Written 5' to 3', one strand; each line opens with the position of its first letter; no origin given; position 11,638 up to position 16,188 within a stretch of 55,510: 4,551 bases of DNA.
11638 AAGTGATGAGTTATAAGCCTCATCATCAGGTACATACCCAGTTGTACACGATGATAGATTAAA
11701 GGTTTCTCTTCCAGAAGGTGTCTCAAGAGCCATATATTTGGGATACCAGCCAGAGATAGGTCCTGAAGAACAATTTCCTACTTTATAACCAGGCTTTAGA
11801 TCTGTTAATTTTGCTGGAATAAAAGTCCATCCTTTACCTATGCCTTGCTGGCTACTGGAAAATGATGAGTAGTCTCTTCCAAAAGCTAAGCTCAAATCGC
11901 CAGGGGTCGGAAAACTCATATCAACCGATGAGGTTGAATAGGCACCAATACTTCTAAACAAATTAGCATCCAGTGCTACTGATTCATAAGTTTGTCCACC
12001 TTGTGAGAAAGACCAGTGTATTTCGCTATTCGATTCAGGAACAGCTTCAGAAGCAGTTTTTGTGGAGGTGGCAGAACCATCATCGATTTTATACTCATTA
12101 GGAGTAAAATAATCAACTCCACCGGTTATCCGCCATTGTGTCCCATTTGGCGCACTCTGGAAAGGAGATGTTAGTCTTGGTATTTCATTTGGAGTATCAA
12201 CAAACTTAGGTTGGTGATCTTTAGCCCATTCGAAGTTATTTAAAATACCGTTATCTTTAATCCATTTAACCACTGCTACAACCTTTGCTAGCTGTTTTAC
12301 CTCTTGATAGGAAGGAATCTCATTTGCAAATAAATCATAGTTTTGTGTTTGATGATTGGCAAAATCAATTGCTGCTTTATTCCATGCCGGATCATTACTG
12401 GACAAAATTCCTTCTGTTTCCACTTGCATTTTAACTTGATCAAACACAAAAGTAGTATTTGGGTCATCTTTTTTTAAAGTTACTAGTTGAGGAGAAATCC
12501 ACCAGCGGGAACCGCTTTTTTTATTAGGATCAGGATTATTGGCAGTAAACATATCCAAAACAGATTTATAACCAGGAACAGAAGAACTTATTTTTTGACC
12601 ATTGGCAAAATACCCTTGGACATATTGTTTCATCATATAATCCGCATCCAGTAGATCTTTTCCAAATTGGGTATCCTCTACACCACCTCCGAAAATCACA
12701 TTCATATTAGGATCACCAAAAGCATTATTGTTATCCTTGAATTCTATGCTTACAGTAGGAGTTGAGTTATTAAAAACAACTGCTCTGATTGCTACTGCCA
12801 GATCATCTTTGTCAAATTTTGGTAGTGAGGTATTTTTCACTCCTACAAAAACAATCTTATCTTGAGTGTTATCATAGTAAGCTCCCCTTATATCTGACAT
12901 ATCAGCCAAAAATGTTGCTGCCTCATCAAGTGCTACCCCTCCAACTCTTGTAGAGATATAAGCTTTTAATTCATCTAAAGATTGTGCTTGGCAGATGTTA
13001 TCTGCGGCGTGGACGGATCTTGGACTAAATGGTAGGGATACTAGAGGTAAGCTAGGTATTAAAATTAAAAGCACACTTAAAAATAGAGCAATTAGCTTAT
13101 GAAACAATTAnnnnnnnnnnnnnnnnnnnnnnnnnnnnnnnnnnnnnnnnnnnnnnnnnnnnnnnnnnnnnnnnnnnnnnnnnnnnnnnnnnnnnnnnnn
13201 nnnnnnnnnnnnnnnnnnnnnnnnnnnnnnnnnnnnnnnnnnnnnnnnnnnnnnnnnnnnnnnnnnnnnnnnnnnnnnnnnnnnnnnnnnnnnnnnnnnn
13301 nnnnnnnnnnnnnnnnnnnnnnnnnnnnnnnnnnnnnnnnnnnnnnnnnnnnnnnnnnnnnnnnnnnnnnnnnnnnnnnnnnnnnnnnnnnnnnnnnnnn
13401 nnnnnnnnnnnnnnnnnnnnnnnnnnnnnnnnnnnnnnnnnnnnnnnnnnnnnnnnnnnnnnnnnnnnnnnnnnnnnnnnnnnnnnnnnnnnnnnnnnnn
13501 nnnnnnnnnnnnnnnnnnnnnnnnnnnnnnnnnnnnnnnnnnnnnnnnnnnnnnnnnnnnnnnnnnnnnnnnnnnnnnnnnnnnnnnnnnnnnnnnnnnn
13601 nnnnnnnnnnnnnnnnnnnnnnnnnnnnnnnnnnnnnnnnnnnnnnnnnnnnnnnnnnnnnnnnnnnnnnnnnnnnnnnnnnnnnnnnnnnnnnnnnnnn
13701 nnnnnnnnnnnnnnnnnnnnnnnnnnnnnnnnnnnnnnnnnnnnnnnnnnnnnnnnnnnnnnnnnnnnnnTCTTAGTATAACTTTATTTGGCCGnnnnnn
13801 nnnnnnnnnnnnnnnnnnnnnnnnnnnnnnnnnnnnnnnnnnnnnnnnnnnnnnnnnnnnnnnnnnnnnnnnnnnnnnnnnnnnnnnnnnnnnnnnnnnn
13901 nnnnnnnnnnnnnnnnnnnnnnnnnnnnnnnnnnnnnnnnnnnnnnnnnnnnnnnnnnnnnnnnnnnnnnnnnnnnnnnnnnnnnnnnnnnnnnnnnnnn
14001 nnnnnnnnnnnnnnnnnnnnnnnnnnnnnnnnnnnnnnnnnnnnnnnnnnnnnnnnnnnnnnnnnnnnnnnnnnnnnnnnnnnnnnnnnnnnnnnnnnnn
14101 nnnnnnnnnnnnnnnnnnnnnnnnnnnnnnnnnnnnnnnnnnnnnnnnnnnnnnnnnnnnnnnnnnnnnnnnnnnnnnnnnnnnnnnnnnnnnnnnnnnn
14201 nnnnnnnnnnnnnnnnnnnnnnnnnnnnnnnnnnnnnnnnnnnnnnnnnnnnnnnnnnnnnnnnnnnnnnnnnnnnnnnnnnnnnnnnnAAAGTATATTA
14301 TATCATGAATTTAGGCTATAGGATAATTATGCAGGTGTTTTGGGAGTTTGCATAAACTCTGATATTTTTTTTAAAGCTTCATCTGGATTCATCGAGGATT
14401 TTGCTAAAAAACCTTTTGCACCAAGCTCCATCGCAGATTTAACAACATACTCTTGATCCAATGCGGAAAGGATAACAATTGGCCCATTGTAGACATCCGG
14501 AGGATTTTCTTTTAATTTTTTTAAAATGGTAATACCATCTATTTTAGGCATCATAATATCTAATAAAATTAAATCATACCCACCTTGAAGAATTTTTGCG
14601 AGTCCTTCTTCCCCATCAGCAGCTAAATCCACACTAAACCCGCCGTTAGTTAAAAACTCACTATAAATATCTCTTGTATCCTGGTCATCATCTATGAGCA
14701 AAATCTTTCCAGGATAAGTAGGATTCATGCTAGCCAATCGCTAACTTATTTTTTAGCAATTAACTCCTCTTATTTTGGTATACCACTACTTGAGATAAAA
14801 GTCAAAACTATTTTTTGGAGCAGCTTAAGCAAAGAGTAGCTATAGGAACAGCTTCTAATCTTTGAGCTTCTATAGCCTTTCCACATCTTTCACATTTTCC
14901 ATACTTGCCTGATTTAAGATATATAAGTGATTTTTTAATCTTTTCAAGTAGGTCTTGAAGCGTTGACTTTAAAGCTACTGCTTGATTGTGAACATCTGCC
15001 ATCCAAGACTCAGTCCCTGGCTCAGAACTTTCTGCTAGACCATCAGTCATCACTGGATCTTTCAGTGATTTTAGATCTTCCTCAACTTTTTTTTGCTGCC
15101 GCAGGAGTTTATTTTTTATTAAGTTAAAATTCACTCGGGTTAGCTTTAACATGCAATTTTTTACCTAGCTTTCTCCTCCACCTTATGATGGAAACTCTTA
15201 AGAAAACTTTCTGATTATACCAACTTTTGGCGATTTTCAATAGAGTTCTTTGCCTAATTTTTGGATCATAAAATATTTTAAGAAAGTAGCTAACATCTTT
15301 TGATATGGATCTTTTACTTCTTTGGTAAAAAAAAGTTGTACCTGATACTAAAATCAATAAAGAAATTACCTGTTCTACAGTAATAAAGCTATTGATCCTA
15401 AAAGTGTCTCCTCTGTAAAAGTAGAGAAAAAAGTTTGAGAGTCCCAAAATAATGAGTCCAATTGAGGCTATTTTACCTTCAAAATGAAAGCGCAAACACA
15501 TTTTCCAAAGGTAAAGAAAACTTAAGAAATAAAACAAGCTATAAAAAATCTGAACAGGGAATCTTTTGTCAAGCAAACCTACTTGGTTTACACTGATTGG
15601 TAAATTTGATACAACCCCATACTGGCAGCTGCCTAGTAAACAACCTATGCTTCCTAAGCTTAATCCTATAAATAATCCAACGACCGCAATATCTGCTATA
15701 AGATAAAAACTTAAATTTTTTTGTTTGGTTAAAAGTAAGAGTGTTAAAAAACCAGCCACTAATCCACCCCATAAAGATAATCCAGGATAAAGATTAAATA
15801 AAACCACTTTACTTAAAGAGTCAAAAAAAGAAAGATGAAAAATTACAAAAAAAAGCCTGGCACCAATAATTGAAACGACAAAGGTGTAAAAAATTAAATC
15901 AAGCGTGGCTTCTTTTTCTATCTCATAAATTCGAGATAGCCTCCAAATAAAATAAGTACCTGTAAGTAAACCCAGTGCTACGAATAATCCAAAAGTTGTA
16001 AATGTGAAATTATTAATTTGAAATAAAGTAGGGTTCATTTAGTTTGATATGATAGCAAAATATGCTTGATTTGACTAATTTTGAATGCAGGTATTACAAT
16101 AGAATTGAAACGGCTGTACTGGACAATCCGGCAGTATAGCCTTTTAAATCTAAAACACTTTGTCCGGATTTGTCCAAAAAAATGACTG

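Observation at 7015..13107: Rhs-1 has an interrupted architecture: Pro/Ser linker, CARDB-like module and a six-unit FG-GAP block inserted between the YD shell and the Rhs core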

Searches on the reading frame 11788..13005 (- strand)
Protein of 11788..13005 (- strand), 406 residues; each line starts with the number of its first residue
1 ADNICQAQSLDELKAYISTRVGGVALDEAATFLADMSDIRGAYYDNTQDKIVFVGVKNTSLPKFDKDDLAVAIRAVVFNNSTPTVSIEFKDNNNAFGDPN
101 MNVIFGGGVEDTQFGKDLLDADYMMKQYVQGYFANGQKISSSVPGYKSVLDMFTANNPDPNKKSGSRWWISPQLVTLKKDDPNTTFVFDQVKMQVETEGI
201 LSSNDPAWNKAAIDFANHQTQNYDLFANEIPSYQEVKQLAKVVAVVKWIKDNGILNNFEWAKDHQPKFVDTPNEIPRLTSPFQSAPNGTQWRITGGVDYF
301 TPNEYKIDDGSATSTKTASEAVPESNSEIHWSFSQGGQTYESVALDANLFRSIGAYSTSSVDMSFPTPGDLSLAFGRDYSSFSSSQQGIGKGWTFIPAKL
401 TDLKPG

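Call 22: search_solved_structures(query=window:11788-13005:-, max_evalue=1)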
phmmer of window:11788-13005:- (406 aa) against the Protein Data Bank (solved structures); distinct sequences matched with E-value up to 1: 0.

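Call 34: search_solved_structures(query=A2, max_evalue=1)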
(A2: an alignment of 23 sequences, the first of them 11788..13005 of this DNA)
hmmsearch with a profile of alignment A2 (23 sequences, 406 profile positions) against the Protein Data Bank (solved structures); distinct sequences matched with E-value up to 1: 1.
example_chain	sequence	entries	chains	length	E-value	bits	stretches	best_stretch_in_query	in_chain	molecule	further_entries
7q97_A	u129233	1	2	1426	0.61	12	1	357-397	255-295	Rhs family protein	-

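Call 45: predict_structure(alignment_id=A2)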
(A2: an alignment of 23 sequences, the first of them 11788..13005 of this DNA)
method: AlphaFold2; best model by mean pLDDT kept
length: 406 residues; sequences in the alignment: 23
mean_pLDDT: 70.0   pTM: 0.65
mean pLDDT of the five models: 70.0, 68.1, 67.9, 63.8, 62.1
residues with pLDDT >= 90: 84; 70-90: 166; 50-70: 55; < 50: 101
segments of 3 or more residues with pLDDT < 50: 1-22, 297-308, 324-328, 345-363, 366-368, 370-406
pLDDT, mean of each block of 10 residues (from residue 1): 31 32 55 57 77 68 83 83 80 73 83 93 93 86 94 93 85 77 72 85 87 94 94 93 83 75 87 87 88 60 37 68 55 72 48 37 46 44 36 33 33
secondary structure, 60 per line:
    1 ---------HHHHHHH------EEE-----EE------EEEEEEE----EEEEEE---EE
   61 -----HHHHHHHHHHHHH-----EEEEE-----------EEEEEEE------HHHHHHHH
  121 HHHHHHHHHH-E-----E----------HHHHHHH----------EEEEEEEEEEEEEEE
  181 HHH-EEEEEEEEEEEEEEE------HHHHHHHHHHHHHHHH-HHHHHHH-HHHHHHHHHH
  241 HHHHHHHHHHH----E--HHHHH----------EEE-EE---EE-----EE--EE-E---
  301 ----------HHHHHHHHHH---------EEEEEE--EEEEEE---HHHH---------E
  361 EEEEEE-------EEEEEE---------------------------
elements in order: H10-16 E23-25 E39-45 E50-55 H66-78 E84-88 E100-106 H113-130 H149-155 E166-180 E185-199 H206-221 H223-229 H231-251 H259-263 E274-276 H311-320 E330-335 E338-343 H347-350 E360-366 E374-379

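Call 47: find_related_loci(query=A2, collection=genome_contigs, flank=10000)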
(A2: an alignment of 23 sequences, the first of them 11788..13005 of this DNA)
Query A2 (406 aa) in genome_contigs; peptide patterns used: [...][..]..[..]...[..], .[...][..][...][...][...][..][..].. (x = any residue, [..] = any of these).
478 stretches matched a pattern; 64 encode a relative of the query (tblastn E <= 1e-3); 64 distinct loci.
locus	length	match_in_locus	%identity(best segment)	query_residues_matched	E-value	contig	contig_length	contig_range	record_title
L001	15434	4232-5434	63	5-406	2e-173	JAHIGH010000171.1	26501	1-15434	MAG: Patescibacteria group bacterium isolate KR11_N2.mb.17 KR11_N2.mb.17_k141_84345, whole genome shotgun sequence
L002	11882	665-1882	62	1-406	4e-173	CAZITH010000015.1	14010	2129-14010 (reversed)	MAG TPA_asm: uncultured Gammaproteobacteria bacterium isolate SRP135725_co1_94 genome assembly, contig: NODE_5861_length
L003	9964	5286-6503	64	1-406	2e-171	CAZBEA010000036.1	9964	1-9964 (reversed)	MAG TPA_asm: uncultured Gammaproteobacteria bacterium isolate binchicken_co16_305 genome assembly, contig: NODE_11258_le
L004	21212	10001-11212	54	1-406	1e-144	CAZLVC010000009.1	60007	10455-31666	MAG TPA_asm: uncultured Candidatus Peribacteria bacterium isolate SRP150892_co2_147 genome assembly, contig: NODE_528_le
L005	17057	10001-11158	54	20-405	4e-133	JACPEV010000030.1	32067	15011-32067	MAG: Candidatus Curtissbacteria bacterium isolate NC_groundwater_344_Ag_B-0.1um_41_20 GD18-4_B1_scaffold_2037924, whole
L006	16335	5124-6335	52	1-405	4e-133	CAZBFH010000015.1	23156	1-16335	MAG TPA_asm: uncultured Gammaproteobacteria bacterium isolate SRP342105_co2_162 genome assembly, contig: NODE_2231_lengt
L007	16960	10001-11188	53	5-405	2e-132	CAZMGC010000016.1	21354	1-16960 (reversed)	MAG TPA_asm: uncultured Gammaproteobacteria bacterium isolate SRP278252_co2_146 genome assembly, contig: NODE_4967_lengt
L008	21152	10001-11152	52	15-405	3e-132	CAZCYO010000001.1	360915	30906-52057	MAG TPA_asm: uncultured Gammaproteobacteria bacterium isolate SRP278252_co1_715 genome assembly, contig: NODE_11_length_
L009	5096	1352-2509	53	19-405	2e-130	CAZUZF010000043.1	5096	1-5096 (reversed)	MAG TPA_asm: uncultured Gammaproteobacteria bacterium isolate binchicken_co38_1268 genome assembly, contig: NODE_34300_l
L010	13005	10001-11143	52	20-405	9e-129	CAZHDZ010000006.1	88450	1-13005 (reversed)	MAG TPA_asm: uncultured Gammaproteobacteria bacterium isolate SRP286056_co1_222 genome assembly, contig: NODE_198_length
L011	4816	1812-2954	52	20-405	9e-128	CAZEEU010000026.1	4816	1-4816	MAG TPA_asm: uncultured Gammaproteobacteria bacterium isolate SRP286056_co1_676 genome assembly, contig: NODE_26225_leng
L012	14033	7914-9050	54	25-406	6e-126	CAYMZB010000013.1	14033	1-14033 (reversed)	MAG TPA_asm: uncultured Gammaproteobacteria bacterium isolate binchicken_co203_489 genome assembly, contig: k141_2765298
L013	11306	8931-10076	52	20-406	7e-126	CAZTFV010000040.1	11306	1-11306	MAG TPA_asm: uncultured Gammaproteobacteria bacterium isolate SRP269290_co1_791 genome assembly, contig: NODE_8777_lengt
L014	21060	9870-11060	52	17-406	3e-125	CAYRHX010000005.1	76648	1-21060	MAG TPA_asm: uncultured Candidatus Saccharibacteria bacterium isolate ERP113451_co3_61 genome assembly, contig: NODE_121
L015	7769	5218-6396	49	3-405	5e-122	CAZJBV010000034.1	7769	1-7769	MAG TPA_asm: uncultured Gammaproteobacteria bacterium isolate binchicken_co144_1014 genome assembly, contig: NODE_19482_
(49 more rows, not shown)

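Call 48: fold_search(model_id=the predicted structure, library=pdb)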
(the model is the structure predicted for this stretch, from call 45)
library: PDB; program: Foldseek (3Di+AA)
matches with E <= 10: 117; with E <= 0.001: 0
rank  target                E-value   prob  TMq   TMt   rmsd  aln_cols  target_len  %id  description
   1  6ct0                  6.5e-01  0.02  0.10  0.15  17.6       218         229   10  Atomic Structure of the E2 Inner Core of Human Pyruvate Dehydrogenase Complex (released 2018-04-18)
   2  6zzi_B                1.1e+00  0.03  0.12  0.17  17.6       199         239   10  Crystal structure of the catalyic domain of Corynebacterium glutamicum acetyltransferase AceF (E2p). (released 2021-08-18)
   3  8xll_I                1.1e+00  0.02  0.11  0.16  16.7       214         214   12  Structure of the native 2-oxoglutarate dehydrogenase complex (OGDHC) in the adult cortex and hippocampus (released 2025-02-05)
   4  8eqn                  1.2e+00  0.03  0.11  0.17  16.6       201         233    9  BG505 UFO-E2p-L4P nanoparticle reconstructed by focused refinement with a mask around the nanoparticle core (released 2023-04-19)
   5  8xll_B                1.3e+00  0.02  0.10  0.16  15.6       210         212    8  Structure of the native 2-oxoglutarate dehydrogenase complex (OGDHC) in the adult cortex and hippocampus (released 2025-02-05)
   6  4u7a                  1.4e+00  0.01  0.07  0.08  21.0       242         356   13  The carboxy-terminal domain of Erb1 is a seven-bladed beta-propeller that binds RNA. (released 2015-04-29)
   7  8xll_C                1.5e+00  0.03  0.12  0.18  17.1       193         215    7  Structure of the native 2-oxoglutarate dehydrogenase complex (OGDHC) in the adult cortex and hippocampus (released 2025-02-05)
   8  6zzi_A                1.5e+00  0.03  0.12  0.17  16.7       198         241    9  Crystal structure of the catalyic domain of Corynebacterium glutamicum acetyltransferase AceF (E2p). (released 2021-08-18)
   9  7q5q_A                1.7e+00  0.02  0.12  0.18  17.3       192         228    9  Protein community member oxoglutarate dehydrogenase complex E2 core from C. thermophilum (released 2022-02-02)
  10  8xll_A                1.7e+00  0.02  0.11  0.18  16.6       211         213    9  Structure of the native 2-oxoglutarate dehydrogenase complex (OGDHC) in the adult cortex and hippocampus (released 2025-02-05)
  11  9mu6_A                1.7e+00  0.02  0.10  0.15  15.9       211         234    8  Structure of native Drosophila melanogaster DLST (released 2025-02-19)
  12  6erg_B                1.7e+00  0.01  0.07  0.06  30.1       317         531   10  Complex of XLF and heterodimer Ku bound to DNA (released 2018-10-17)
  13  1b5s_A                1.9e+00  0.01  0.10  0.13  16.6       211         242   11  DIHYDROLIPOYL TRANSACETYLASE (E.C.2.3.1.12) CATALYTIC DOMAIN (RESIDUES 184-425) FROM BACILLUS STEAROTHERMOPHILUS (released 1999-02-16)
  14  6zzm_A                2.3e+00  0.02  0.12  0.18  17.3       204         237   10  Crystal structure of the catalytic domain of Corynebacterium mustelae predicted acetyltransferase AceF (E2p). (released 2021-08-18)
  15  8z5n_0                2.3e+00  0.02  0.13  0.14  20.4       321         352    7  Cryo-EM structure of the LPHT ring (released 2025-10-22)
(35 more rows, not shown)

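Call 74: search_protein_families(library=ncbifam, proteins=[window:11788-13005:-], max_evalue=0.01)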
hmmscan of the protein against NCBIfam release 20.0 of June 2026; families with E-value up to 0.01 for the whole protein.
window:11788-13005:- (406 aa): 0 families

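Call 78: fold_search(model_id=the predicted structure, library=viral)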
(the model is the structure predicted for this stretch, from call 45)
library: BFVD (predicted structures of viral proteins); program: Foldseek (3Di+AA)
matches with E <= 10: 196; with E <= 0.001: 0
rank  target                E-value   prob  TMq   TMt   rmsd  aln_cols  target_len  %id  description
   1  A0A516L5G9            4.2e-01  0.04  0.06  0.10  28.2       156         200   10  (no name in the UniProt tables at hand)
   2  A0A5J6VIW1            5.0e-01  0.02  0.13  0.09  25.6       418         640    9  Uncharacterized protein [Megaviridae environmental sample]
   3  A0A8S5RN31            6.4e-01  0.02  0.09  0.10  23.4       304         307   11  Uncharacterized protein [virus sp. ctQiC1]
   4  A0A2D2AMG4            7.1e-01  0.02  0.05  0.09  24.5       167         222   12  L2 (Fragment) [Gammapapillomavirus 8]
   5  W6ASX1                7.1e-01  0.02  0.05  0.03  18.4       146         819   10  (no name in the UniProt tables at hand)
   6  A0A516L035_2          7.5e-01  0.02  0.11  0.07  26.8       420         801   10  (no name in the UniProt tables at hand)
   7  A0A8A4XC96            8.0e-01  0.02  0.08  0.09  25.7       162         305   12  Nonstructural protein (Fragment) [Psittacidae parvoviridae sp.]
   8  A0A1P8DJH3            1.0e+00  0.04  0.05  0.21  20.7        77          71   16  (no name in the UniProt tables at hand)
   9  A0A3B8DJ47            1.1e+00  0.06  0.10  0.27  11.6        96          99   10  Uncharacterized protein [Proteus phage Stubb]
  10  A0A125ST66            1.3e+00  0.03  0.06  0.23  16.9        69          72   20  (no name in the UniProt tables at hand)
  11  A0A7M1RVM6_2          1.4e+00  0.01  0.12  0.04  25.2       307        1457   12  Uncharacterized protein [uncultured phage cr131_1]
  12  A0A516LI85            1.8e+00  0.01  0.06  0.04  29.2       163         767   12  (no name in the UniProt tables at hand)
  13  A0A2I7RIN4            1.8e+00  0.01  0.07  0.07  29.3       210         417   14  (no name in the UniProt tables at hand)
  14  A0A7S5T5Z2            1.8e+00  0.01  0.08  0.07  18.9       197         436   11  (no name in the UniProt tables at hand)
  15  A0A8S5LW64            1.8e+00  0.01  0.06  0.09  25.6       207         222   12  Uncharacterized protein [Myoviridae sp. cto1k8]
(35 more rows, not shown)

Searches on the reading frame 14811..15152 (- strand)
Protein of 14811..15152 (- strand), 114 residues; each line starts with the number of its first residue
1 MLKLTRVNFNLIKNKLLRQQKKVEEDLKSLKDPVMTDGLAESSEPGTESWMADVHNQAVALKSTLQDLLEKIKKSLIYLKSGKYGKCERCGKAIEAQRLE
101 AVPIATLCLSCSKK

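Call 9: search_protein_families(library=pfam, proteins=[window:14811-15152:-], max_evalue=0.01)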
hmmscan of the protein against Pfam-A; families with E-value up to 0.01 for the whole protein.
window:14811-15152:- (114 aa): 1 family
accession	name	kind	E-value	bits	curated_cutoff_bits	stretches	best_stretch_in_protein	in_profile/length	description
PF01258.23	zf-dskA_traR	-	9.2e-12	45.2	24.9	1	82-111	1-30/36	Prokaryotic dksA/traR C4-type zinc finger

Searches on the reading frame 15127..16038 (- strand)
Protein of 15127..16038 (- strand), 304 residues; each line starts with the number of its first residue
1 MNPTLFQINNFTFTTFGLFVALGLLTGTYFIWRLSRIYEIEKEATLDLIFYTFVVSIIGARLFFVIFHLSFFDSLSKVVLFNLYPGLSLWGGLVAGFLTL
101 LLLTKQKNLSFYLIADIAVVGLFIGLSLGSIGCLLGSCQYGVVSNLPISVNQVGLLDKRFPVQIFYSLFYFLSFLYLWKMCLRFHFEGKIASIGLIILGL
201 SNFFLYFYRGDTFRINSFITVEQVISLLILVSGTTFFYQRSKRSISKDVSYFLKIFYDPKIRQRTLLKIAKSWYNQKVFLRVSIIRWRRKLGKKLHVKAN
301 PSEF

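Call 9: search_protein_families(library=pfam, proteins=[window:15127-16038:-], max_evalue=0.01)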
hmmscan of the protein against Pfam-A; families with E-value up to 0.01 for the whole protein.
window:15127-16038:- (304 aa): 1 family
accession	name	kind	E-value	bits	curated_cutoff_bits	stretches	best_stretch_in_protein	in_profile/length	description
PF01790.23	LGT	-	4.8e-34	118.2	24.9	1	3-237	1-238/240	Prolipoprotein diacylglyceryl transferase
